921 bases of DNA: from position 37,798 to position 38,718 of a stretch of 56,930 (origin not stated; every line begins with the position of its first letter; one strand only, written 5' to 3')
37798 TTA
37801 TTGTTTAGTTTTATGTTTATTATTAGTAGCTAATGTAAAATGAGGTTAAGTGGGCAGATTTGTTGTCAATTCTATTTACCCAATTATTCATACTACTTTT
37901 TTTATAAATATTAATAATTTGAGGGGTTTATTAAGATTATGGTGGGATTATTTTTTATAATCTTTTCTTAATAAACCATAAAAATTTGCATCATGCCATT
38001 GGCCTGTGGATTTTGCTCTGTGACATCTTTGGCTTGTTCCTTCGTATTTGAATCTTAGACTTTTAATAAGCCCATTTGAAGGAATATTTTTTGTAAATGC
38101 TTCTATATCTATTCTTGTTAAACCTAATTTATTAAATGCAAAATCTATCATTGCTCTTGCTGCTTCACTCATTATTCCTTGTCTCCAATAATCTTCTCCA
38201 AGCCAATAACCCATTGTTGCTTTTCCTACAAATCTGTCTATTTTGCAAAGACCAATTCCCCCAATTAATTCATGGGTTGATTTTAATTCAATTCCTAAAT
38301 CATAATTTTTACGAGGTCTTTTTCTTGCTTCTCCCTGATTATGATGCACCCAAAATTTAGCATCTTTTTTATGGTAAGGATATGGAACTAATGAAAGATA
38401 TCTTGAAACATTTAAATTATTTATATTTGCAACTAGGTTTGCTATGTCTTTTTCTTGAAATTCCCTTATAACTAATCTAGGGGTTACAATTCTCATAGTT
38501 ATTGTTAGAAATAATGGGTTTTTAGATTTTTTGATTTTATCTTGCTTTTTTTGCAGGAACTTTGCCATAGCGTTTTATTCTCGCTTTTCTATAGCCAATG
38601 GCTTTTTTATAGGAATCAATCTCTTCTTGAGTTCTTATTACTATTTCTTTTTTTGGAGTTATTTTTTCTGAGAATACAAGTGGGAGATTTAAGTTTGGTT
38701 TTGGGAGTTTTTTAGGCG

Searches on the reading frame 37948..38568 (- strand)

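Call 3: search_protein_families(library=pfam, proteins=[window:37948-38568:-], max_evalue=0.1)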
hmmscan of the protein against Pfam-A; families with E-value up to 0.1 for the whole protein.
window:37948-38568:- (206 aa): 3 families
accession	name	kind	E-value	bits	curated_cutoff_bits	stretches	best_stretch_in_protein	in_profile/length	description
PF13302.13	Acetyltransf_3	-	2.2e-27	96.9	25.4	1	31-174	1-138/138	Acetyltransferase (GNAT) domain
PF00583.31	Acetyltransf_1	-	2.2e-09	38.1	20.7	1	66-169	15-113/116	Acetyltransferase (GNAT) family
PF13420.13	Acetyltransf_4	-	0.00034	21.1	24.3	1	99-193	58-152/155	Acetyltransferase (GNAT) domain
